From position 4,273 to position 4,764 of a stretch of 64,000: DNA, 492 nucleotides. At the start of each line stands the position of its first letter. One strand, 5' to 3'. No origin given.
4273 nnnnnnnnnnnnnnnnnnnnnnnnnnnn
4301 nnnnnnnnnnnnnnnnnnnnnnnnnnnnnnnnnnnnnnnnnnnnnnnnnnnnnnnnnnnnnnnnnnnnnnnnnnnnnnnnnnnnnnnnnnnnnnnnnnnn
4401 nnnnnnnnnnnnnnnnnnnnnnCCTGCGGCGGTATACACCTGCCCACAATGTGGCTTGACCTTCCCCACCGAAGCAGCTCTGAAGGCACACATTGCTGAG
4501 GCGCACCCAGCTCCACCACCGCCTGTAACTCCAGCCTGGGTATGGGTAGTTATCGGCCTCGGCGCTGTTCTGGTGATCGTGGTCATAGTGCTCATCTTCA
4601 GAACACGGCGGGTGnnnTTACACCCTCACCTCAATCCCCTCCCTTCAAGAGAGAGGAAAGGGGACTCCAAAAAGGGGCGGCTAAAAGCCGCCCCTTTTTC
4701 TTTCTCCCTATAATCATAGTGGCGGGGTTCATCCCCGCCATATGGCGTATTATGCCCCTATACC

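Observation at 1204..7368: Pair of giant acidic surface proteins with a shared C-terminal module and a juxtamembrane C2H2 zinc finger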

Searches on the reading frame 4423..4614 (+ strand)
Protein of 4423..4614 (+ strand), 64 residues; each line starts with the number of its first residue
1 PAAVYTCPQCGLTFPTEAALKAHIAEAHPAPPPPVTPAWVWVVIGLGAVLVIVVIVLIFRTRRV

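Call 44: search_protein_representatives(protein=window:4423-4614:+)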
Query: 64 residues. Proteins with E-value up to 0.001 (for the whole library): 3989; up to 1e-10: 283; up to 1e-30: 0. The best 150 are listed.
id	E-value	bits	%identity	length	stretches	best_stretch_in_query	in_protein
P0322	2.5e-30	119.4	50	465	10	4-31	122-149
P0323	2.9e-30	119.3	36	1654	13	5-29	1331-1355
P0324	1.2e-29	117.3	39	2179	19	2-34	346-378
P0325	3.9e-29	115.7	38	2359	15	4-30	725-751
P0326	1.0e-28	114.3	34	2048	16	5-32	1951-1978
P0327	2.9e-25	103.4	-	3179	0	-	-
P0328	4.1e-25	103.0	45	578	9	4-28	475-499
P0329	7.8e-25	102.1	37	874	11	6-30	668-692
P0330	6.0e-24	99.3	57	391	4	3-38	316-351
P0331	2.1e-22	94.4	56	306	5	1-32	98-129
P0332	3.3e-22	93.8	85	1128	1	2-64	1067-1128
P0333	3.4e-22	93.8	78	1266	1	1-64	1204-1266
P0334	3.6e-22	93.7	42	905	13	5-29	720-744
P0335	7.6e-22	92.7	41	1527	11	4-29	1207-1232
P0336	7.9e-22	92.6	66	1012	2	2-63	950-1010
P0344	2.1e-19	84.9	53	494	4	1-35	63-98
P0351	8.8e-19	83.0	54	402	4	2-35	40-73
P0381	6.4e-16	73.9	58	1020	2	2-64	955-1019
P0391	1.7e-15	72.6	52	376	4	2-33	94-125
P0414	1.7e-14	69.5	62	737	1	1-64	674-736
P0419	2.0e-14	69.2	54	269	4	3-29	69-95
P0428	2.8e-14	68.7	65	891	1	4-63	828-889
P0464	4.5e-13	64.9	70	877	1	1-64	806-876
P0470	7.9e-13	64.2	67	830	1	1-64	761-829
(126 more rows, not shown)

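Call 50: search_protein_families(library=pfam, proteins=[P0331, P0344, P0336, P0381, P0414, P0428, P0391, P0351], max_evalue=0.01)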
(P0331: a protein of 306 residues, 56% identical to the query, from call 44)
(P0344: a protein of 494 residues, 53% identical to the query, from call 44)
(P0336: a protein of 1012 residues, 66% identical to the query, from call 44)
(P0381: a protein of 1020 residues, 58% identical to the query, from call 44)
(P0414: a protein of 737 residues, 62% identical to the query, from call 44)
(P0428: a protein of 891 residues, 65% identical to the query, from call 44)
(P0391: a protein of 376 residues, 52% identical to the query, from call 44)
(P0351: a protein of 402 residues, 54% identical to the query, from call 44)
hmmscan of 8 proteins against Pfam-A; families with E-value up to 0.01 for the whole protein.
P0331 (306 aa): 75 families (the best 25 are shown)
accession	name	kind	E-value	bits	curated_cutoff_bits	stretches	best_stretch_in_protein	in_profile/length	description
PF13894.12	zf-C2H2_4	-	5.8e-34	114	27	5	43-66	1-24/24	C2H2-type zinc finger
PF00096.32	zf-C2H2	-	4.3e-33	112.3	25.2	5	159-182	1-23/23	Zinc finger, C2H2 type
PF13912.12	zf-C2H2_6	-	1.4e-24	85.9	25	3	158-177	1-20/27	C2H2-type zinc finger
PF12171.14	zf-C2H2_jaz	-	5.9e-22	77.7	22.6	1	131-152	2-23/27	Zinc-finger double-stranded RNA-binding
PF05605.18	zf-Di19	-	4.6e-21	75.2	27.5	2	102-154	3-53/54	Drought induced 19 protein (Di19), zinc-binding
PF13465.12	zf-H2C2_2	-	2.8e-16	59.3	40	1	88-113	2-26/26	Zinc-finger double domain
PF21816.3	Zap1_zf1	-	2.8e-15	56.1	27.2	1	107-125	8-26/27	Zap1, C2H2 zinc finger 1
PF23107.1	Zf-C2H2_ZNF451_C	-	4.5e-14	53.2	30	2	102-149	3-57/59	Two consecutive Zinc fingers C2H2 type, ZNF451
PF02892.21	zf-BED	-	1.3e-12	47.9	20.6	0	160-182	18-38/44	BED zinc finger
PF18408.7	zf_Hakai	-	2.4e-12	46.7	26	0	158-183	3-31/32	C2H2 Hakai zinc finger domain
PF02748.20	PyrI_C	-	2.6e-11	43.6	23.4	0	57-85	19-46/48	Aspartate carbamoyltransferase regulatory chain, metal binding domain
PF18439.7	zf_UBZ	-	3.6e-11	43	25.6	0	43-61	3-20/32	Ubiquitin-Binding Zinc Finger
PF14255.11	Cys_rich_CPXG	-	9.3e-11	41.9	25.2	1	102-122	1-21/52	Cysteine-rich CPXCG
PF18868.7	zf-C2H2_3rep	-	1.4e-10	42.4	30.8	0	102-125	102-125/126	Zinc finger C2H2-type, 3 repeats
PF12756.13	zf-C2H2_2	-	1.7e-10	41.5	26.9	0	160-181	52-73/100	C2H2 type zinc-finger (2 copies)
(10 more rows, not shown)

P0344 (494 aa): 21 families
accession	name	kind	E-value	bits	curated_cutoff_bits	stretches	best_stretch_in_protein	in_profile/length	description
PF13894.12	zf-C2H2_4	-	5.1e-19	67.6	27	2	100-123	1-24/24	C2H2-type zinc finger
PF13912.12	zf-C2H2_6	-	2.4e-18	66.1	25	3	344-368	1-25/27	C2H2-type zinc finger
PF00096.32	zf-C2H2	-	3.3e-15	56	25.2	4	67-90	1-23/23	Zinc finger, C2H2 type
PF05605.18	zf-Di19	-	5.1e-15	55.9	27.5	2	33-90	3-53/54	Drought induced 19 protein (Di19), zinc-binding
PF12171.14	zf-C2H2_jaz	-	1.1e-10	41.8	22.6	1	67-88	2-23/27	Zinc-finger double-stranded RNA-binding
PF23107.1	Zf-C2H2_ZNF451_C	-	1.5e-08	35.5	30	1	67-118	3-57/59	Two consecutive Zinc fingers C2H2 type, ZNF451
PF13465.12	zf-H2C2_2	-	1.5e-07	31.8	40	0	81-110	1-25/26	Zinc-finger double domain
PF18868.7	zf-C2H2_3rep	-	2.4e-07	31.9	30.8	1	35-93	1-59/126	Zinc finger C2H2-type, 3 repeats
PF18366.7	zf_ZIC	-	3e-07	30.8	26.3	0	261-279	23-41/46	Zic proteins zinc finger domain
PF21816.3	Zap1_zf1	-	2.2e-06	27.7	27.2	0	72-90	8-26/27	Zap1, C2H2 zinc finger 1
PF15909.11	zf-C2H2_8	-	0.00019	22.1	30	1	35-119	4-86/98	C2H2-type zinc ribbon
PF23949.1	TSTD2_N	-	0.0002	21.6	27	0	72-91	36-55/70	TSTD2 protein N-terminal domain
PF12907.13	zf-met2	-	0.00041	20.8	27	0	323-343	16-36/38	Zinc-binding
PF06467.20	zf-FCS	-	0.00046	20.4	22.4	0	344-362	4-22/39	MYM-type Zinc finger with FCS sequence motif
PF24100.1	DUF7381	-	0.00061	20.6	27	0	101-151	19-69/121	Domain of unknown function (DUF7381)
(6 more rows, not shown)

P0336 (1012 aa): 6 families
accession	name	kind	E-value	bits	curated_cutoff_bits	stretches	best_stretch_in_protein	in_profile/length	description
PF13229.12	Beta_helix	-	1.3e-11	44.8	25.9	2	428-575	26-158/158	Right handed beta helix region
PF05048.19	NosD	-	5.8e-09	36.1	23.6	2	466-648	6-168/212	Periplasmic copper-binding protein (NosD)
PF00096.32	zf-C2H2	-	9e-08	32.6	25.2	0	926-948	2-23/23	Zinc finger, C2H2 type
PF13894.12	zf-C2H2_4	-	2.1e-05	25.3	27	0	954-976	2-24/24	C2H2-type zinc finger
PF23447.1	DUF7128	-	0.00024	21.4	25.7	0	955-973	15-33/44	Domain of unknown function (DUF7128)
PF13912.12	zf-C2H2_6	-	0.0012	19.2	25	0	927-948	4-24/27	C2H2-type zinc finger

P0381 (1020 aa): 6 families
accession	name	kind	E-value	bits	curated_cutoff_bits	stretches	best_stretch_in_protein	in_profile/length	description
PF15902.12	Sortilin-Vps10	-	2.9e-08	33.4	33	1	76-135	3-59/446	Sortilin, neurotensin receptor 3,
PF00096.32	zf-C2H2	-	2.8e-06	27.9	25.2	1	958-981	1-23/23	Zinc finger, C2H2 type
PF25788.1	Ig_Rha78A_N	-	1.4e-05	25.7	27.4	0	772-823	50-103/105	Rha78A-like, N-terminal immunoglobulin domain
PF13894.12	zf-C2H2_4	-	5.4e-05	24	27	1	958-981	1-24/24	C2H2-type zinc finger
PF13912.12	zf-C2H2_6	-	0.00019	21.8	25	0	958-981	2-24/27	C2H2-type zinc finger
PF02012.26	BNR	-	0.0012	18.9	27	0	124-134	1-11/12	BNR/Asp-box repeat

P0414 (737 aa): 8 families
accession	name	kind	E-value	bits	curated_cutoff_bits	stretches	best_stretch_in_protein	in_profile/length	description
PF25788.1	Ig_Rha78A_N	-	1.3e-14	54.8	27.4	2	488-565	19-101/105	Rha78A-like, N-terminal immunoglobulin domain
PF16656.11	Pur_ac_phosph_N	-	6.4e-10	39.9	30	1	428-468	56-93/93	Purple acid Phosphatase, N-terminal domain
PF24489.1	Ig_J_second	-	1.5e-08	35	27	1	583-661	9-86/105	Tip attachment protein J second Ig-like domain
PF00041.27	fn3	-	4.3e-06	27.3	25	0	386-455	6-71/84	Fibronectin type III domain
PF17964.7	Big_10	-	2.8e-05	24.9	22.9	0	527-571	40-83/164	Bacterial Ig domain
PF13894.12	zf-C2H2_4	-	0.00084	20.3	27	1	678-701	1-24/24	C2H2-type zinc finger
PF15902.12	Sortilin-Vps10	-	0.0011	18.2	33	0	72-183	2-107/446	Sortilin, neurotensin receptor 3,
PF00096.32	zf-C2H2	-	0.0012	19.6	25.2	1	678-701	1-23/23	Zinc finger, C2H2 type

P0428 (891 aa): 2 families
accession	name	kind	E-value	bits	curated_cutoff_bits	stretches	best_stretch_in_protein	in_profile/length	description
PF13229.12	Beta_helix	-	9.3e-12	45.3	25.9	2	424-520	9-96/158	Right handed beta helix region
PF00096.32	zf-C2H2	-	0.0044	17.9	25.2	1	830-852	2-23/23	Zinc finger, C2H2 type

P0391 (376 aa): 53 families (the best 25 are shown)
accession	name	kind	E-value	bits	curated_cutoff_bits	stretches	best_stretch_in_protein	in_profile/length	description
PF00096.32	zf-C2H2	-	1.4e-26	91.8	25.2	4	39-62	1-23/23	Zinc finger, C2H2 type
PF13894.12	zf-C2H2_4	-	7.4e-25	85.7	27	4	69-92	1-24/24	C2H2-type zinc finger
PF05605.18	zf-Di19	-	7.5e-20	71.4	27.5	2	39-92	3-53/54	Drought induced 19 protein (Di19), zinc-binding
PF13912.12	zf-C2H2_6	-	3.6e-19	68.7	25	2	96-120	1-24/27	C2H2-type zinc finger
PF12171.14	zf-C2H2_jaz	-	9e-17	61.2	22.6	0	97-116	2-21/27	Zinc-finger double-stranded RNA-binding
PF24166.1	DUF7410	-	3e-15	56.2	27.5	2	99-120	1-22/22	Domain of unknown function (DUF7410)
PF13465.12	zf-H2C2_2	-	6.4e-14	51.8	40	1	53-80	1-26/26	Zinc-finger double domain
PF21816.3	Zap1_zf1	-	1.5e-11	44.3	27.2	0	135-153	8-26/27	Zap1, C2H2 zinc finger 1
PF13248.11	Zn_ribbon_3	-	5.6e-10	38.8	27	0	38-49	2-12/26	zinc-ribbon domain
PF23107.1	Zf-C2H2_ZNF451_C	-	2.1e-09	38.3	30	0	97-144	3-53/59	Two consecutive Zinc fingers C2H2 type, ZNF451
PF12756.13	zf-C2H2_2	-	5.9e-09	36.5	26.9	0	132-151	53-72/100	C2H2 type zinc-finger (2 copies)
PF19627.4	ADNP_N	-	1.8e-08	33.8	27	0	40-65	509-534/753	Activity-dependent neuroprotector homeobox protein N-terminal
PF18868.7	zf-C2H2_3rep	-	2.9e-08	34.9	30.8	0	99-156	1-59/126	Zinc finger C2H2-type, 3 repeats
PF13821.11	DUF4187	-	6.3e-08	32.7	29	0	41-57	29-45/54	Domain of unknown function (DUF4187)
PF18366.7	zf_ZIC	-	1.4e-07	32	26.3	0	101-120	23-42/46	Zic proteins zinc finger domain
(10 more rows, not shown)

P0351 (402 aa): 35 families (the best 25 are shown)
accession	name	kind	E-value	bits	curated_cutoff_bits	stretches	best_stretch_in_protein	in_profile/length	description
PF13894.12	zf-C2H2_4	-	3e-23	80.7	27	4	75-98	1-24/24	C2H2-type zinc finger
PF00096.32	zf-C2H2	-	3.3e-21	74.9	25.2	3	137-160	1-23/23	Zinc finger, C2H2 type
PF13912.12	zf-C2H2_6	-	1.6e-17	63.4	25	1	74-99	1-26/27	C2H2-type zinc finger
PF05605.18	zf-Di19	-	3.7e-15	56.3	27.5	2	43-98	3-53/54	Drought induced 19 protein (Di19), zinc-binding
PF12171.14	zf-C2H2_jaz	-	1.4e-11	44.7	22.6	0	137-158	2-23/27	Zinc-finger double-stranded RNA-binding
PF13465.12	zf-H2C2_2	-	1.5e-10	41.3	40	1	90-117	2-26/26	Zinc-finger double domain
PF23165.1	zf-C2H2_FBX41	-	1.1e-08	34.8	24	1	75-99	3-29/30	F-box only protein 41 C2H2 zinc finger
PF16293.11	zf-C2H2_9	-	1.5e-07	31.7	29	0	77-95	4-22/59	C2H2 type zinc-finger (1 copy)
PF23107.1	Zf-C2H2_ZNF451_C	-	4.9e-07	30.7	30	0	136-162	2-28/59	Two consecutive Zinc fingers C2H2 type, ZNF451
PF23108.1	Zf-C2H2_ZNF451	-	1.1e-06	28.8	29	0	75-129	1-57/57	Two consecutive Zinc fingers C2H2 type, ZNF451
PF18868.7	zf-C2H2_3rep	-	1.4e-06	29.5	30.8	0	105-131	32-58/126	Zinc finger C2H2-type, 3 repeats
PF12756.13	zf-C2H2_2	-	4.1e-05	24.2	26.9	0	44-65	52-73/100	C2H2 type zinc-finger (2 copies)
PF23320.1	Zn_SUZ12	-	4.7e-05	23.5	28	0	106-130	24-48/70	Polycomb protein SUZ12-like, Zn domain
PF02892.21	zf-BED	-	6e-05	23.4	20.6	0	104-130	15-44/44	BED zinc finger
PF21816.3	Zap1_zf1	-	0.00018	21.6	27.2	0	111-125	8-22/27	Zap1, C2H2 zinc finger 1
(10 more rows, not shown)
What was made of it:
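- On C2H2 zinc finger (Pfam PF00096 / PF13894 / PF13912): Relatives with the same finger pass: P0336 32.6, P0381 27.9, and arrays 56-112 bits (call 50).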

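Call 62: search_protein_families(library=ncbifam, proteins=[P0428, P0336, P0414, P0470], max_evalue=1)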
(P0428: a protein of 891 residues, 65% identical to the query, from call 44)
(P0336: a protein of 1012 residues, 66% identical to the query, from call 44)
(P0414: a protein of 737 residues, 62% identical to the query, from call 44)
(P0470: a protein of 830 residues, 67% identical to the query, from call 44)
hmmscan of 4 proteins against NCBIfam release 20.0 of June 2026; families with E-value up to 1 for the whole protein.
P0428 (891 aa): 2 families
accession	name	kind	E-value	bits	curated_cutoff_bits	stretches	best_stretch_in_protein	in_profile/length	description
NF047593.1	IS66_ISAeme5_TnpA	equivalog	0.017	15.6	28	1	772-806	17-48/79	IS66 family insertion sequence element accessory protein TnpA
TIGR04247.1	NosD_copper_fam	subfamily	0.056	12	300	2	423-495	54-123/377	nitrous oxide reductase family maturation protein NosD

P0336 (1012 aa): 3 families
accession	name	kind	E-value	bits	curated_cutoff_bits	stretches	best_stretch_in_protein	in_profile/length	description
TIGR01683.1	thiS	equivalog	0.017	15.5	37.45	0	99-130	29-60/64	sulfur carrier protein ThiS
NF001824.0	PRK00558.1-5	equivalog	0.072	11.4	451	1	613-715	462-547/652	excinuclease ABC subunit UvrC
NF058670.1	sorting_LPXTATN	domain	0.16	12.3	32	1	983-1009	6-31/32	LPxTATN C-terminal sorting signal domain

P0414 (737 aa): 2 families
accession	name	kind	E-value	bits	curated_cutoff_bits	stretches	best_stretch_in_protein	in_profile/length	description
NF045728.1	glycosyl_F510_1955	equivalog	3.3e-06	26.6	175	1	165-266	107-196/246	F510_1955 family glycosylhydrolase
NF007576.1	PRK10208.1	equivalog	0.066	13.3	85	0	504-543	5-44/97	acid-activated periplasmic chaperone HdeA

P0470 (830 aa): 3 families
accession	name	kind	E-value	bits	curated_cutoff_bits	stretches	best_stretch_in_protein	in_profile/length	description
TIGR04247.1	NosD_copper_fam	subfamily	6e-06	25.1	300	2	311-372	228-286/377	nitrous oxide reductase family maturation protein NosD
TIGR03804.1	para_beta_helix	repeat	0.00032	20.3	19.45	1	354-377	4-25/44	parallel beta-helix repeat protein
NF053819.1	EF0750_LPXTG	subfamily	0.071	13.6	47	0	331-369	17-55/105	EF2685/EF0750 family sortase-dependent surface protein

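Call 66: list_cluster_members(proteins=[P0331, P0344, P0391, P0351, P0336, P0428, P0414, P0464, P0381, P0419])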
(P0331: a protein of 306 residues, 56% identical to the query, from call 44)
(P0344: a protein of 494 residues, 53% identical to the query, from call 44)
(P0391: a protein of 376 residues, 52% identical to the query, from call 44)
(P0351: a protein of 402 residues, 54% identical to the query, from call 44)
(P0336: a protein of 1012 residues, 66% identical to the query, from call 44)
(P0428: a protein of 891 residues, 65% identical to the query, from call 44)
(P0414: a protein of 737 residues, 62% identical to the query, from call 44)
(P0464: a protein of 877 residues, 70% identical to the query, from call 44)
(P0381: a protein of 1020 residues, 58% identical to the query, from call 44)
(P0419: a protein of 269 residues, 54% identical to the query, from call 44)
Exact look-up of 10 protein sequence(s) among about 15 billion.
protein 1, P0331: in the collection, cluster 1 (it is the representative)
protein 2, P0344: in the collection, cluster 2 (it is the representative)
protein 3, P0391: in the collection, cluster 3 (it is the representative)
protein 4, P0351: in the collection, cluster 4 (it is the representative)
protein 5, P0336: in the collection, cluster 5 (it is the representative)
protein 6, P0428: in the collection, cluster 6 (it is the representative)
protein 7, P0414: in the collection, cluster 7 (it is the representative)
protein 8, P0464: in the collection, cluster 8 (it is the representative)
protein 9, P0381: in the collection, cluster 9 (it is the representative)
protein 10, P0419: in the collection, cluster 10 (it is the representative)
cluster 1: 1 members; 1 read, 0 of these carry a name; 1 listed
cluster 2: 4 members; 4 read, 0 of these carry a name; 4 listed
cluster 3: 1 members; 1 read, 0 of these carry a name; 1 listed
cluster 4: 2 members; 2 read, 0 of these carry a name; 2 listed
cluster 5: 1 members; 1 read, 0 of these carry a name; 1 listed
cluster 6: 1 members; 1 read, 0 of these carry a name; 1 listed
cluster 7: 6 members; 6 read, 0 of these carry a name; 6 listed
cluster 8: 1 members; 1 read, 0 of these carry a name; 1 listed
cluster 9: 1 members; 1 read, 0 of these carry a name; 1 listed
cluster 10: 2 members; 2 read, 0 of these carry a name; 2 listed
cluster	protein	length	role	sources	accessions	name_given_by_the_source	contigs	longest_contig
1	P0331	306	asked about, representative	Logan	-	-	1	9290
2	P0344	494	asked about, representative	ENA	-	-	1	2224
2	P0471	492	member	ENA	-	-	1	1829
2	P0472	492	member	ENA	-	-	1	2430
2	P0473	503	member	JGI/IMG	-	-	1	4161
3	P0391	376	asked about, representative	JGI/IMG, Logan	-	-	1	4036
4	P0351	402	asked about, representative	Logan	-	-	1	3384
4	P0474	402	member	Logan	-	-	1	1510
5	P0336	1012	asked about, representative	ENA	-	-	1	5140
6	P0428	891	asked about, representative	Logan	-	-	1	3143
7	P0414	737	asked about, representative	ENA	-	-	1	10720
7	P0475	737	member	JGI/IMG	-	-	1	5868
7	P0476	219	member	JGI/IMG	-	-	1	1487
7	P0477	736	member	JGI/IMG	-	-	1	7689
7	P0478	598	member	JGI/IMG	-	-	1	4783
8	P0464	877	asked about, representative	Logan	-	-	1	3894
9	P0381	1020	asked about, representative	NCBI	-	-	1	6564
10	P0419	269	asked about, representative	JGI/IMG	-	-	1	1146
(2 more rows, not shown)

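Call 68: find_related_loci(query=A5, collection=viral_contigs, flank=8000)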
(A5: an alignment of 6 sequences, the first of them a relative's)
Query A5 (306 aa) in viral_contigs; peptide patterns used: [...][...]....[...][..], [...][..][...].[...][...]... (x = any residue, [..] = any of these).
59 stretches matched a pattern; 4 encode a relative of the query (tblastn E <= 1e-3); 4 distinct loci.
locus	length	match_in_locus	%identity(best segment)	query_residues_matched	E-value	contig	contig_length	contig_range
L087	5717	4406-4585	59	24-185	6e-17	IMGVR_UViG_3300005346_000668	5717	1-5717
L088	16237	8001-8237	50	33-156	6e-15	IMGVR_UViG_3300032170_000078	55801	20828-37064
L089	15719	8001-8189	52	41-182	1e-13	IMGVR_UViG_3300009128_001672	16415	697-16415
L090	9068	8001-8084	74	41-182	7e-8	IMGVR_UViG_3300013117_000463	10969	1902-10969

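Call 85: search_protein_families(library=phrogs, proteins=[L088:7734-8771:+, L089:7788-8192:+, L088:4938-5984:+, L088:6247-7149:+, L088:9104-10039:+, L088:11239-12630:+, L088:2507-3313:+], max_evalue=0.001)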
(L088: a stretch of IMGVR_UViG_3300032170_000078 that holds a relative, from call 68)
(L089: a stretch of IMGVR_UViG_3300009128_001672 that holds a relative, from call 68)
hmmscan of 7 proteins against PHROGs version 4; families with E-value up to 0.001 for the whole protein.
L088:7734-8771:+ (345 aa): 1 family
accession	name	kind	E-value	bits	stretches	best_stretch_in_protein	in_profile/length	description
phrog_6283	-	unknown function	7.9e-05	23.6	0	90-115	10-35/56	-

L089:7788-8192:+ (134 aa): 4 families
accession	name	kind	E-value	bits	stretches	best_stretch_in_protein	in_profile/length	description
phrog_3517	-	head and packaging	3.9e-05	24.1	1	5-55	270-326/371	head morphogenesis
phrog_6283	-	unknown function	4.1e-05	24.5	0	73-98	10-35/56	-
phrog_595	-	head and packaging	0.00063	20.2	1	4-66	249-305/513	head maturation protease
phrog_24918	-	head and packaging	0.00072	20.1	0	6-54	187-238/250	head morphogenesis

L088:4938-5984:+ (348 aa): 0 families

L088:6247-7149:+ (300 aa): 0 families

L088:9104-10039:+ (311 aa): 1 family
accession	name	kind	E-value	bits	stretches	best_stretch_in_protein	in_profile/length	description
phrog_540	-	DNA, RNA and nucleotide metabolism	8e-24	85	1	1-171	293-481/715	nucleotide-sugar epimerase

L088:11239-12630:+ (463 aa): 2 families
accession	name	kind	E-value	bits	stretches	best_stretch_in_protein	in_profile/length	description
phrog_3677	-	other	2.6e-26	92.8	1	160-441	592-825/1125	protease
phrog_3964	-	unknown function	0.00052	19.5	1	251-344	362-472/779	-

L088:2507-3313:+ (268 aa): 1 family
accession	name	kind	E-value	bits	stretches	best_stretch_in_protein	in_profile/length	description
phrog_164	-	DNA, RNA and nucleotide metabolism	4.7e-16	59.9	1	1-192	224-415/500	ParA-like partition protein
